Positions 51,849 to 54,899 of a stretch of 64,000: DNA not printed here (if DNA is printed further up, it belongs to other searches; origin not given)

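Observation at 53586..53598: A8 homopolymer with an ATGA signature at the junction of a two-domain GT-C 'fusion', likely two genes or a phase-variable switch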

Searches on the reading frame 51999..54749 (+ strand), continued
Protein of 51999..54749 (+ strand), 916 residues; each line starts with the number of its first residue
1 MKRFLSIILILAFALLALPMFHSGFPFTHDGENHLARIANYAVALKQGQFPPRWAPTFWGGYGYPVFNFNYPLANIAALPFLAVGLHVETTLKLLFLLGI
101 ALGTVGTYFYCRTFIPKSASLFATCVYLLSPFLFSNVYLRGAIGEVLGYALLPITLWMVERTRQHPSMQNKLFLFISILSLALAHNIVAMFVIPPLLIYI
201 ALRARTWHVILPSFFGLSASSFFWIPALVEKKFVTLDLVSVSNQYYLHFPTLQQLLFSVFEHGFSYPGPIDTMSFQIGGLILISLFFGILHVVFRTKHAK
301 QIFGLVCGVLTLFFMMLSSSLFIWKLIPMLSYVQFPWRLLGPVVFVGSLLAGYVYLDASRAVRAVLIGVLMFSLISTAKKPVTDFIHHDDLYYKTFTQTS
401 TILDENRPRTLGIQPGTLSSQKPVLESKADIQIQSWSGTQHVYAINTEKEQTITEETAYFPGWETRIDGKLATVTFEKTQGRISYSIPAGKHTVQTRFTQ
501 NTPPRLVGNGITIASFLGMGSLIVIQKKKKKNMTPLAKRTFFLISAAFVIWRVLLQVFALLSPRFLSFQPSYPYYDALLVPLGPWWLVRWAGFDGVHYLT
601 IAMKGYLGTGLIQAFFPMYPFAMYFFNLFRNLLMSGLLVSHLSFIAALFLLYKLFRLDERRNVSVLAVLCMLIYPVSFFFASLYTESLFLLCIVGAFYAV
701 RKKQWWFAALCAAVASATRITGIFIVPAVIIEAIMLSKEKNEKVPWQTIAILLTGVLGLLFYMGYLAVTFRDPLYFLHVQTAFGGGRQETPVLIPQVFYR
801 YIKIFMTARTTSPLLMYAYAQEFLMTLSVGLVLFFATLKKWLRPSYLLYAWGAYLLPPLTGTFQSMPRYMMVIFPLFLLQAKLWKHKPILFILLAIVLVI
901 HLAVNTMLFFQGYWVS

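Call 14: find_encoding_contigs(protein=P0131, flank=4000, max_places=10)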
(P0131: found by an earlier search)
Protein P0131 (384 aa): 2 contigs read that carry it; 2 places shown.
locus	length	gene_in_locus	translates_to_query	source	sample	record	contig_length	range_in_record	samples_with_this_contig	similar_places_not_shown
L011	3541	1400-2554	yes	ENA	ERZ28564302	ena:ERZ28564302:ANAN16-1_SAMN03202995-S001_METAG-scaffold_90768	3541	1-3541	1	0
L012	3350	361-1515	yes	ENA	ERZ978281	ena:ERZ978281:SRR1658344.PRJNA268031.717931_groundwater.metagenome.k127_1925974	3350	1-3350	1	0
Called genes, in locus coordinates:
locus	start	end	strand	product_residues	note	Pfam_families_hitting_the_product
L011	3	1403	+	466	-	?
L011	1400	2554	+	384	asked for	PF13231:PMT_2 (weak)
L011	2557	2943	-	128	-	PF02675:AdoMet_dc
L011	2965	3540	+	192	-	?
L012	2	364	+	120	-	?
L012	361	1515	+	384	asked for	PF13231:PMT_2 (weak)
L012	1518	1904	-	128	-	PF02675:AdoMet_dc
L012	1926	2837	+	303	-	PF01073:3Beta_HSD, PF01370:Epimerase, PF02719:Polysacc_synt_2, PF04321:RmlD_sub_bind, PF05368:NmrA (weak), PF13460:NAD_binding_10, PF16363:GDP_Man_Dehyd, PF07993:NAD_binding_4 (weak), +1 more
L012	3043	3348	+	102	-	?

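Call 29: find_encoding_contigs(protein=P0128, flank=3000, max_places=10)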
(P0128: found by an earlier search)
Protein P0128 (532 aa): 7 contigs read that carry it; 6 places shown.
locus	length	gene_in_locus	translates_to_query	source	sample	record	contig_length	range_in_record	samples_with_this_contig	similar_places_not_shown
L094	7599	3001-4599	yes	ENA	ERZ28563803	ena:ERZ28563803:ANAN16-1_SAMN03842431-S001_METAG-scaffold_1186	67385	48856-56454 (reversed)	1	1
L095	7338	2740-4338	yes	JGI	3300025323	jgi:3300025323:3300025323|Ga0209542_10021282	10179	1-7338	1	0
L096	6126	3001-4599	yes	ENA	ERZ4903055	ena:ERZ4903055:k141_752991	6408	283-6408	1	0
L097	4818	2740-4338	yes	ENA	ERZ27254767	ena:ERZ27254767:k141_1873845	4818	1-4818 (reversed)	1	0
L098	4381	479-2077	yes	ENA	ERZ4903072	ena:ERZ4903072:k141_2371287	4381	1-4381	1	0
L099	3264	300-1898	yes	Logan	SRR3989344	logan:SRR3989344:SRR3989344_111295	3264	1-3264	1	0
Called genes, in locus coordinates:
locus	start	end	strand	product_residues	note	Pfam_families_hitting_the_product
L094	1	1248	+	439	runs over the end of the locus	-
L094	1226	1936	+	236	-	PF00535:Glycos_transf_2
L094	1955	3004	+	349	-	PF13439:Glyco_transf_4, PF13579:Glyco_trans_4_4 (weak), PF00534:Glycos_transf_1, PF13692:Glyco_trans_1_4, PF20706:GT4-conflict (faint)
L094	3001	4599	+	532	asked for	PF10131:PTPS_related (weak)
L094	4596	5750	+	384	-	PF13231:PMT_2 (weak)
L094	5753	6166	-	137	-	PF02675:AdoMet_dc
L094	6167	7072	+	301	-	PF01073:3Beta_HSD, PF01370:Epimerase, PF02719:Polysacc_synt_2, PF04321:RmlD_sub_bind, PF05368:NmrA (weak), PF13460:NAD_binding_10, PF16363:GDP_Man_Dehyd, PF07993:NAD_binding_4 (weak)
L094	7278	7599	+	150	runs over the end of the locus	-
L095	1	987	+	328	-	?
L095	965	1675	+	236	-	PF00535:Glycos_transf_2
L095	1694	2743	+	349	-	PF13439:Glyco_transf_4, PF13579:Glyco_trans_4_4 (weak), PF00534:Glycos_transf_1, PF13692:Glyco_trans_1_4, PF20706:GT4-conflict (faint)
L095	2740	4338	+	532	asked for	PF10131:PTPS_related (weak)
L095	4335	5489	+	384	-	PF13231:PMT_2 (weak)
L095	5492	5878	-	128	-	PF02675:AdoMet_dc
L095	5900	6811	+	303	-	PF01073:3Beta_HSD, PF01370:Epimerase, PF02719:Polysacc_synt_2, PF04321:RmlD_sub_bind, PF05368:NmrA (weak), PF13460:NAD_binding_10, PF16363:GDP_Man_Dehyd, PF07993:NAD_binding_4 (weak)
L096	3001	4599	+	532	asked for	PF10131:PTPS_related (weak)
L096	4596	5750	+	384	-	PF13231:PMT_2 (weak)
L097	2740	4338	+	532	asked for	PF10131:PTPS_related (weak)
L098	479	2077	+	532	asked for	PF10131:PTPS_related (weak)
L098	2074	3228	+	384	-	PF13231:PMT_2 (weak)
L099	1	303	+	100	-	?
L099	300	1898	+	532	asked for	PF10131:PTPS_related (weak)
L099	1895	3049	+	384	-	PF13231:PMT_2 (weak)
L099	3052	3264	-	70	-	?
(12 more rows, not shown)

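Call 52: predict_structure(alignment_id=A2)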
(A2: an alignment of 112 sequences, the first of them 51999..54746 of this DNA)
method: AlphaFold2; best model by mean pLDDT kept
length: 916 residues; sequences in the alignment: 112
mean_pLDDT: 92.1   pTM: 0.73
mean pLDDT of the five models: 92.1, 92.1, 92.1, 91.4, 90.2
residues with pLDDT >= 90: 701; 70-90: 189; 50-70: 26; < 50: 0
segments of 3 or more residues with pLDDT < 50: none
pLDDT, mean of each block of 10 residues (from residue 1): 90 96 95 93 83 63 76 95 96 98 98 98 98 94 96 98 95 97 92 94 90 96 92 84 85 92 74 88 97 93 97 96 91 90 97 97 97 95 94 83 79 74 92 89 96 92 93 94 95 93 88 89 74 71 87 95 94 87 90 93 88 88 90 94 96 97 96 97 97 98 97 97 98 96 96 97 95 93 90 96 91 91 96 97 98 96 94 96 96 97 97 89
secondary structure, 60 per line:
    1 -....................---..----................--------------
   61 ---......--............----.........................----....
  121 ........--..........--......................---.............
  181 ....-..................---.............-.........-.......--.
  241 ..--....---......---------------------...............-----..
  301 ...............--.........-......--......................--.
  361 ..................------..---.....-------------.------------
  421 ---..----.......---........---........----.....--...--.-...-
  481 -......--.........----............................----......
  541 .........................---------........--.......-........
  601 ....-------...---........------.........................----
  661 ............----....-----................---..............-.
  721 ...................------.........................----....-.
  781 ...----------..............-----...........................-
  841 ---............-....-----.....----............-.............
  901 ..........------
elements in order (helices of 4 or more, strands of 3 or more residues): H2-21 H31-46 H64-69 H72-83 H88-112 H117-128 H131-140 H143-164 H168-184 H186-203 H207-219 H221-229 H245-248 H252-257 H279-293 H299-315 H318-326 H328-333 H336-357 H360-378 H390-394 E430-436 E440-447 E451-458 E463-467 E470-472 E482-487 E490-498 H503-530 H535-565 H575-582 H585-591 H593-604 H618-625 H632-656 H661-672 H677-680 H686-701 H705-718 H720-739 H746-770 H775-778 H780-783 H794-807 H813-839 H844-855 H857-860 H866-870 H875-886 H888-910
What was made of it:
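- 51999..54749 (+): Fused ORF of 916 aa with two GT-C-type membrane glycosyltransferase modules in one polypeptide. The AlphaFold2 model has mean pLDDT 92.1 and pTM 0.73 (call 52).
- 51999..53594 (+): N module, codons 1-532, of the PF10131 'PTPS_related' family. It has a membrane core, a beta-rich domain at about residues 385-500, a final membrane helix at 503-530 and a KKKKK tail. Secondary structure from call 52.
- On Gene fusion of adjacent operon partners: The AF2 pLDDT is 92 (call 52).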

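Call 54: fold_search(model_id=the predicted structure, library=pdb)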
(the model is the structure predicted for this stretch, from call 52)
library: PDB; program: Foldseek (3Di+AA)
matches with E <= 10: 241; with E <= 0.001: 11
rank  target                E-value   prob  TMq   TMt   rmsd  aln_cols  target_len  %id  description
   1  8pn9_A                6.2e-05  1.00  0.27  0.36   9.9       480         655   14  Structure of human oligosaccharyltransferase OST-A complex bound to NGI-1 (released 2024-05-08)
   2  8age_A                1.0e-04  1.00  0.26  0.36  12.6       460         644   14  Structure of yeast oligosaccharylransferase complex with acceptor peptide bound (released 2022-12-07)
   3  6ezn_F                1.0e-04  1.00  0.26  0.35  14.6       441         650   14  Cryo-EM structure of the yeast oligosaccharyltransferase (OST) complex (released 2018-01-17)
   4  7oci_F                2.5e-04  1.00  0.26  0.36  13.5       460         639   14  Cryo-EM structure of yeast Ost6p containing oligosaccharyltransferase complex (released 2022-02-16)
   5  6s7o_A                2.7e-04  1.00  0.26  0.34  11.1       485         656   15  Cryo-EM structure of human oligosaccharyltransferase complex OST-A (released 2019-12-18)
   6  9n9j_I                2.8e-04  1.00  0.27  0.34  11.7       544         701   13  Structure of a GRP94 folding intermediate engaged with a CCDC134- and FKBP11-bound secretory translocon (released 2025-11-19)
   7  8agb_A                2.9e-04  1.00  0.26  0.35  14.6       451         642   15  Structure of yeast oligosaccharylransferase complex with lipid-linked oligosaccharide bound (released 2022-12-07)
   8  6c26_A                3.1e-04  1.00  0.26  0.34  15.5       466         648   14  The Cryo-EM structure of a eukaryotic oligosaccharyl transferase complex (released 2018-01-31)
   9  8b6l_I                5.9e-04  1.00  0.28  0.35   9.2       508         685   14  Subtomogram average of the human Sec61-TRAP-OSTA-translocon (released 2022-12-07)
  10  3wak                  7.0e-04  1.00  0.24  0.26  13.1       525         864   14  Crystal structure of the Archaeoglobus fulgidus oligosaccharyltransferase (O29867_ARCFU) in the apo form (released 2013-10-30)
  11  6ftg_5                8.8e-04  1.00  0.27  0.36  13.9       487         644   14  Subtomogram average of OST-containing ribosome-translocon complexes from canine rough microsomal membranes (released 2018-03-21)
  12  5ogl_A                1.1e-03  1.00  0.26  0.33  11.7       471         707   13  Structure of bacterial oligosaccharyltransferase PglB in complex with an acceptor peptide and an lipid-linked oligosac (released 2017-10-25)
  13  8agc_A                1.5e-03  1.00  0.27  0.34  12.3       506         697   14  Structure of yeast oligosaccharylransferase complex with lipid-linked oligosaccharide and non-acceptor peptide bound (released 2022-12-07)
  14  6gxc_A                2.6e-03  1.00  0.26  0.33  11.7       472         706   14  Bacterial oligosaccharyltransferase PglB in complex with an inhibitory peptide and a reactive lipid-linked oligosaccha (released 2018-11-14)
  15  7e9s_A                3.2e-03  1.00  0.25  0.26   9.7       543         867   14  Archaeal oligosaccharyltransferase AglB from Archaeoglobus fulgidus in complex with an inhibitory peptide and a dolich (released 2021-09-08)
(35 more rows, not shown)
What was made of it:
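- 51999..54749 (+): Foldseek matches are GT-C enzymes such as STT3, PglB, AglB, AftD, ArnT, Emb and ALG9 (call 54).
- On GT-C glycosyltransferase superfamily (both modules): ArnT, AftD, Emb, ALG9, PMT and PIG-U follow (call 54).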
